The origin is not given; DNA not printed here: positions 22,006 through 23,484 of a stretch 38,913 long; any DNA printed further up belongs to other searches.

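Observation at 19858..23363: Tandem array of three orphan paralog cassettes at the rsmG-parB junction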

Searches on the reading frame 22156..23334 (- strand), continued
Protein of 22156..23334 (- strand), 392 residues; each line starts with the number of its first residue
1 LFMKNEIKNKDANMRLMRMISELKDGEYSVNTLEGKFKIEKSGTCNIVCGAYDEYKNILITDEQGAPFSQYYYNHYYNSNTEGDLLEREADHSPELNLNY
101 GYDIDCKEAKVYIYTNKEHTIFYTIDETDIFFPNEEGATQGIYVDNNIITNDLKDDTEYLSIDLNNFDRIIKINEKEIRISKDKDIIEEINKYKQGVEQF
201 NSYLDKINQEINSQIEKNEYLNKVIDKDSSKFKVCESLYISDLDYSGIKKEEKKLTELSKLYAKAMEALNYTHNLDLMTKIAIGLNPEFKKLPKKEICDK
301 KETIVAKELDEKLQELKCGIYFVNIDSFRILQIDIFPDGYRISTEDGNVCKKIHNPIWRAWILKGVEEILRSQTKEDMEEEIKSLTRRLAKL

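Call 36: find_encoding_contigs(protein=P0009, flank=8000, max_places=4)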
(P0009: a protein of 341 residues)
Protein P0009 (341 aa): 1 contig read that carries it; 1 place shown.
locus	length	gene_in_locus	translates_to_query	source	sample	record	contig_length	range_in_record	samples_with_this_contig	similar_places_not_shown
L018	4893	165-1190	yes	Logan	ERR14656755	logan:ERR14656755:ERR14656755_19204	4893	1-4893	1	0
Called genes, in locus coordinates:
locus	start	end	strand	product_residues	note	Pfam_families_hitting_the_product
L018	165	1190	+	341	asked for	-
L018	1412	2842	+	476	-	PF00587:tRNA-synt_2b, PF03129:HGTP_anticodon, PF09180:ProRS-C_1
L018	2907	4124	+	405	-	PF13354:Beta-lactamase2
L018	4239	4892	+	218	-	?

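Call 43: fold_search(model_id=the predicted structure, library=viral)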
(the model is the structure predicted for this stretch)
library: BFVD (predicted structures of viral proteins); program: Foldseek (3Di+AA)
matches with E <= 10: 989; with E <= 0.001: 0
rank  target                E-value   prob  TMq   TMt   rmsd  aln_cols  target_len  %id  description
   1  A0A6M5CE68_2          5.1e-03  0.98  0.14  0.07  11.4       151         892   12  (no name in the UniProt tables at hand)
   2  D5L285                6.7e-03  0.33  0.11  0.12  42.6       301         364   11  Uncharacterized protein [uncultured virus]
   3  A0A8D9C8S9            1.5e-02  0.97  0.11  0.18   9.4        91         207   10  Uncharacterized protein [uncultured marine phage]
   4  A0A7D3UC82            1.8e-02  0.87  0.15  0.26  11.1       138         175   10  (no name in the UniProt tables at hand)
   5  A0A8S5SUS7            2.0e-02  0.47  0.12  0.21  17.6       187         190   12  Uncharacterized protein [Siphoviridae sp. ctqPo10]
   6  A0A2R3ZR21            2.9e-02  0.85  0.17  0.25   9.3       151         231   13  (no name in the UniProt tables at hand)
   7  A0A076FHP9            2.9e-02  0.10  0.07  0.03  24.6       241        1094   12  DNA-directed RNA polymerase [Aureococcus anophagefferens virus]
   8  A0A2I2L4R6            3.4e-02  0.51  0.13  0.15  14.2       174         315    8  MORN-repeat protein [Orpheovirus IHUMI-LCC2]
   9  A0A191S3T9            3.7e-02  0.16  0.10  0.09  45.2       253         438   10  U79 protein [macacine betaherpesvirus 9]
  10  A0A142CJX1            3.9e-02  0.44  0.10  0.19  16.3       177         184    9  (no name in the UniProt tables at hand)
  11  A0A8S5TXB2            4.4e-02  1.00  0.14  0.57   3.7        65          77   12  Uncharacterized protein [Siphoviridae sp. ctvuW5]
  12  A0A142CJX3            4.6e-02  0.44  0.12  0.25  22.3       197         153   11  (no name in the UniProt tables at hand)
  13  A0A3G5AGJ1            5.4e-02  0.60  0.18  0.21  13.0       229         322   11  Uncharacterized protein [Solumvirus sp.]
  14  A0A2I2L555            5.7e-02  0.09  0.09  0.13  16.3       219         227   13  MORN-repeat protein [Orpheovirus IHUMI-LCC2]
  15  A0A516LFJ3            6.0e-02  0.84  0.11  0.33  11.9       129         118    6  (no name in the UniProt tables at hand)
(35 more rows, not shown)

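Call 45: search_solved_structures(query=A3, max_evalue=10)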
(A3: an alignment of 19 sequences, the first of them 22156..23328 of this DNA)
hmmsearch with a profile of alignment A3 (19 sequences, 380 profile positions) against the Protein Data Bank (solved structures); distinct sequences matched with E-value up to 10: 8.
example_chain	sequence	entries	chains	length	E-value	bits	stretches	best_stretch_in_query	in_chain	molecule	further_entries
4b3g_A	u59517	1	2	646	0.072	15.3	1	334-378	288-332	DNA-BINDING PROTEIN SMUBP-2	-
4b3f_X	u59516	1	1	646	0.075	15.2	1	334-378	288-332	DNA-BINDING PROTEIN SMUBP-2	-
8om2_1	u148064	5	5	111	0.14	14.4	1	293-375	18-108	Mitochondrial mRNA-processing protein COX24 | Small ribosomal subunit protein mS38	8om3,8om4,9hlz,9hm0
8bmx_C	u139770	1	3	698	0.74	11.9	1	42-92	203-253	Putative TonB-linked outer membrane receptor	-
7cqd_A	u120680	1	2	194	0.85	11.7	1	154-177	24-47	Putative zinc metalloprotease aq_1964,PA14 from Podoplanin,Putative zinc metalloprotease a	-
6zj3_SJ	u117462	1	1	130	1.9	10.6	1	258-311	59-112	Ribosomal protein uS8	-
5t2a_AJ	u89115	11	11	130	2.5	10.2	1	259-311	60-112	uS8 | ribosomal protein S8 | Putative 40S ribosomal protein S15A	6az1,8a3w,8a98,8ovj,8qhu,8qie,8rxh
1zxu_A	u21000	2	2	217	2.7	10.1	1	7-37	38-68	At5g01750 protein | Protein At5g01750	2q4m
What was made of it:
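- Tried and rejected: The family profile against PDB sequences gave a best E-value of 0.07 (call 45).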

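Call 46: search_protein_families(library=pfam, alignment_id=A3, max_evalue=1)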
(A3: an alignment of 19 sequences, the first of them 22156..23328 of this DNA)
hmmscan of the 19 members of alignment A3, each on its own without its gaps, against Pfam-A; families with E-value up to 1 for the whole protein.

A. member 1, window:22156-23328:- (390 aa): 0 families

B. families by the number of members that match (of 19 scanned): 21 families
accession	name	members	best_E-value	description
PF05746.21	DALR_1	2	0.019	DALR anticodon binding domain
PF21785.3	Bflower_2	2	0.024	5-fold beta-flower protein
PF21129.3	TibC_1st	2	0.16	Glycosyltransferase TibC, N-terminal domain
PF19548.4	CHRDL_1_2_C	1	0.018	Chordin-like protein 1/2 C-terminal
PF19769.4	CPxCG_zf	1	0.025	CPxCG-related zinc finger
PF02561.19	FliS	1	0.031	Flagellar protein FliS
PF24943.1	Fn3_Dep-1_2nd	1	0.05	Dep-1 second Fn3-like domain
PF00554.27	RHD_DNA_bind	1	0.072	Rel homology DNA-binding domain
PF04809.18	HupH_C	1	0.075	HupH hydrogenase expression protein, C-terminal conserved region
PF18668.6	Tail_spike_N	1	0.079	Tail spike TSP1/Gp66 receptor binding N-terminal domain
PF04170.18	NlpE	1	0.081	NlpE N-terminal domain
PF20354.3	DUF6649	1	0.13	Family of unknown function (DUF6649)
PF18535.6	Gal11_ABD1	1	0.15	Gal11 activator-binding domain (ABD1)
PF24531.2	ANC1_spectrin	1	0.2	Nuclear anchorage protein 1, spectrin repeat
PF15981.10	EAV_GP5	1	0.23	Envelope glycoprotein GP 5 of equine arteritis virus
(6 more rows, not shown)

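Call 59: find_related_loci(query=A2, collection=metagenome_contigs, flank=6000)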
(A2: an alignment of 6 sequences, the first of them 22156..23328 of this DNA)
Query A2 (390 aa) in metagenome_contigs; peptide patterns used: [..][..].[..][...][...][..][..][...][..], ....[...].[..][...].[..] (x = any residue, [..] = any of these).
413 stretches matched a pattern, but none encodes a relative of the query by tblastn (E <= 1e-3).

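Call 60: find_related_loci(query=A2, collection=viral_contigs, flank=6000)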
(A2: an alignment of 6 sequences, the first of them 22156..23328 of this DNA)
Query A2 (390 aa) in viral_contigs; peptide patterns used: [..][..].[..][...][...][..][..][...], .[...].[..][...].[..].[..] (x = any residue, [..] = any of these).
118 stretches matched a pattern, but none encodes a relative of the query by tblastn (E <= 1e-3).

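Call 61: search_dna_similar(query=window:22156-23328:-, collection=phages, mode=protein, max_evalue=0.001)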
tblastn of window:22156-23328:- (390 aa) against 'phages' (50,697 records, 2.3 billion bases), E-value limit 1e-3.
No match.

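Call 62: search_dna_similar(query=window:22156-23328:-, collection=plasmids, mode=protein, max_evalue=0.001)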
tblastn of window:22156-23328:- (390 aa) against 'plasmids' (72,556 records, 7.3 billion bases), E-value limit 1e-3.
No match.
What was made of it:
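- On Phage-encoded protein families (PHROGs) or mobile-element cargo: No relatives in IMG/VR, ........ phages or PLSDB plasmids (calls 60-62).
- Calls 59-62 found none in JGI metagenome contigs, IMG/VR, phages or plasmids. It has no mobile-element context (calls 60-62).
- Tried and rejected: JGI metagenome contigs, IMG/VR, phage records and plasmid records (calls 59-62).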

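Call 79: predict_structure(alignment_id=A5)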
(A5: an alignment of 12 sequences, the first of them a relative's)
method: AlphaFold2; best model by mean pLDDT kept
length: 402 residues; sequences in the alignment: 12
mean_pLDDT: 82.3   pTM: 0.70
mean pLDDT of the five models: 82.3, 81.7, 81.6, 81.6, 77.9
residues with pLDDT >= 90: 116; 70-90: 232; 50-70: 42; < 50: 12
segments of 3 or more residues with pLDDT < 50: 1-3, 82-84
pLDDT, mean of each block of 10 residues (from residue 1): 64 82 91 89 62 88 87 64 54 71 78 83 91 95 93 94 90 90 87 85 87 78 80 87 93 92 86 86 59 57 86 88 86 86 77 77 91 86 87 89 67
secondary structure, 60 per line:
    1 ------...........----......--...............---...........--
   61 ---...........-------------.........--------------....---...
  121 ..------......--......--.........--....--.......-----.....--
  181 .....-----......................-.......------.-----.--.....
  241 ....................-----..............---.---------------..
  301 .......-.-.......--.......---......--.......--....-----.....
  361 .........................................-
elements in order: H7-17 E22-27 E30-44 E48-58 E64-74 E88-96 E111-114 E118-122 E129-134 E137-142 E145-153 E156-159 E162-168 E174-178 E181-185 H191-212 H214-220 H236-260 H266-279 H299-307 E311-317 E320-326 E330-335 E338-344 E347-350 H356-401

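Call 81: list_cluster_members(proteins=[P0003, P0007, P0010, P0015, P0008])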
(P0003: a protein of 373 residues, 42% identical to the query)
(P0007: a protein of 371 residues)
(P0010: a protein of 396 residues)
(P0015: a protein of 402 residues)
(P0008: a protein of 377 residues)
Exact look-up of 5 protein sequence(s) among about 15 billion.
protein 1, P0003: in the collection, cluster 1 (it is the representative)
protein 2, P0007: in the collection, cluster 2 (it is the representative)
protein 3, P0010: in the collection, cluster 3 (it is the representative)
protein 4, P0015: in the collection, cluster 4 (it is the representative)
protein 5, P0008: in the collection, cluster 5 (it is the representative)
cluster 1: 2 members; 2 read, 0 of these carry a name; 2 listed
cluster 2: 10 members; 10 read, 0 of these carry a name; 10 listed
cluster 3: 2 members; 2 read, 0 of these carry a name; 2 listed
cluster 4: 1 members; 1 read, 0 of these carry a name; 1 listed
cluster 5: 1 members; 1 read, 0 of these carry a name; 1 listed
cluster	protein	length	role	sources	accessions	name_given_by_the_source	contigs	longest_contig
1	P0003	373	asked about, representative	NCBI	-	-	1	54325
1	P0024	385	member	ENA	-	-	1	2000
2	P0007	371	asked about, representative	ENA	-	-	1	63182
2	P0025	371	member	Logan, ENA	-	-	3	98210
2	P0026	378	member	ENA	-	-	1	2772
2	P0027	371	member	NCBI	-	-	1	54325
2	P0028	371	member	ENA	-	-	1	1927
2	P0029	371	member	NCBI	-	-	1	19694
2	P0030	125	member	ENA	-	-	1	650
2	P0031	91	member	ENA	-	-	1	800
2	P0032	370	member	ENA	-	-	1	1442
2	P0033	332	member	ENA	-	-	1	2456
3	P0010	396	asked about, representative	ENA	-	-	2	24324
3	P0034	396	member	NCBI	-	-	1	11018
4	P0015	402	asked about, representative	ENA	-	-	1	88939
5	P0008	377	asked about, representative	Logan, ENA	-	-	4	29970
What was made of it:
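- Tried and rejected: Source databases give no name to any cluster member (call 81).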

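Call 82: find_encoding_contigs(protein=P0007, flank=6000, max_places=4)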
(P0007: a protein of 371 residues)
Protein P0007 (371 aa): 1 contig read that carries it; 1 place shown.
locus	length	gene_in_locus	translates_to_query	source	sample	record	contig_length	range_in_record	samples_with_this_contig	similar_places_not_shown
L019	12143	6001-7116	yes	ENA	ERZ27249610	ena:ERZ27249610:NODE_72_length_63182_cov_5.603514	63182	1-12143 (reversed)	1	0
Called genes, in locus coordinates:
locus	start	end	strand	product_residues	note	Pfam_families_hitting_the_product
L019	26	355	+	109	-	PF00825:Ribonuclease_P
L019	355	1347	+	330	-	PF02096:60KD_IMP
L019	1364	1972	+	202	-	PF13083:KH_KhpA-B, PF01424:R3H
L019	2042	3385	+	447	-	PF10396:TrmE_N, PF12631:MnmE_helical, PF00009:GTP_EFTU (faint), PF00350:Dynamin_N (faint), PF01926:MMR_HSR1, PF02421:FeoB_N, PF04548:AIG1 (weak)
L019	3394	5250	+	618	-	PF00890:FAD_binding_2 (faint), PF01134:GIDA, PF07992:Pyr_redox_2 (weak), PF12831:FAD_oxidored (weak), PF21680:GIDA_C_1st, PF13932:SAM_GIDA_C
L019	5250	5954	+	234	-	PF02527:GidB, PF05175:MTS (weak), PF13847:Methyltransf_31 (weak)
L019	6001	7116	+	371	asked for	-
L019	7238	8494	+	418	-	PF02195:ParB_N, PF17762:HTH_ParB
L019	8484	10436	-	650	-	PF00912:Transgly, PF00905:Transpeptidase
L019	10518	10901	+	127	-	-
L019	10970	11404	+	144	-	-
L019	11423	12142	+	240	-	?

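Call 83: find_encoding_contigs(protein=P0025, flank=6000, max_places=4)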
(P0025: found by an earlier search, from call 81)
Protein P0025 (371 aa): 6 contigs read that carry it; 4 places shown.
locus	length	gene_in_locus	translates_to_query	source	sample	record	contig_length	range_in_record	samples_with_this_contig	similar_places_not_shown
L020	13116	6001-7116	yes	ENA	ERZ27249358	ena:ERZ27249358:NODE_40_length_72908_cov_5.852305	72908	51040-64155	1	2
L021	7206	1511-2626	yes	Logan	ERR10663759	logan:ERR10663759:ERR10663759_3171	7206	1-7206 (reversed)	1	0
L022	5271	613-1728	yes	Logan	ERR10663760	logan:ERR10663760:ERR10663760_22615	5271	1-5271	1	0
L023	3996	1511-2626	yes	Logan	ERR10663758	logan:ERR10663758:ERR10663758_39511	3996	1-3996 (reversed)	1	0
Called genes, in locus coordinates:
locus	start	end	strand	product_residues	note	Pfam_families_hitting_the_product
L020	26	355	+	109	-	PF00825:Ribonuclease_P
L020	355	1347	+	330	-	PF02096:60KD_IMP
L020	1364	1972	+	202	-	PF13083:KH_KhpA-B, PF01424:R3H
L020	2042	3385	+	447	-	PF10396:TrmE_N, PF12631:MnmE_helical, PF00009:GTP_EFTU (faint), PF00350:Dynamin_N (faint), PF01926:MMR_HSR1, PF02421:FeoB_N, PF04548:AIG1 (weak)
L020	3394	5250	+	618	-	PF00890:FAD_binding_2 (faint), PF01134:GIDA, PF07992:Pyr_redox_2 (weak), PF12831:FAD_oxidored (weak), PF21680:GIDA_C_1st, PF13932:SAM_GIDA_C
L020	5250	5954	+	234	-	PF02527:GidB, PF05175:MTS (weak), PF13847:Methyltransf_31 (weak)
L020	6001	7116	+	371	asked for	-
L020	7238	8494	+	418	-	PF02195:ParB_N, PF17762:HTH_ParB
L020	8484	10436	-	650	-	PF00912:Transgly, PF00905:Transpeptidase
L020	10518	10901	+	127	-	-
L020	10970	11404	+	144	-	-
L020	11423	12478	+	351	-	PF03462:PCRF, PF00472:RF-1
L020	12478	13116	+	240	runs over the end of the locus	PF03602:Cons_hypoth95 (weak), PF05175:MTS, PF06325:PrmA, PF01170:UPF0020 (weak), PF07669:Eco57I (weak), PF13847:Methyltransf_31, PF08241:Methyltransf_11 (weak), PF13649:Methyltransf_25, +1 more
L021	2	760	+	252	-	?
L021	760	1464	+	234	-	PF02527:GidB, PF05175:MTS (weak), PF13847:Methyltransf_31 (weak)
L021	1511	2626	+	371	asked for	-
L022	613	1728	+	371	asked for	-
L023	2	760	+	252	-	?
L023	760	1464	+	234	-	PF02527:GidB, PF05175:MTS (weak), PF13847:Methyltransf_31 (weak)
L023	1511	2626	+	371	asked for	-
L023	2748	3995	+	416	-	?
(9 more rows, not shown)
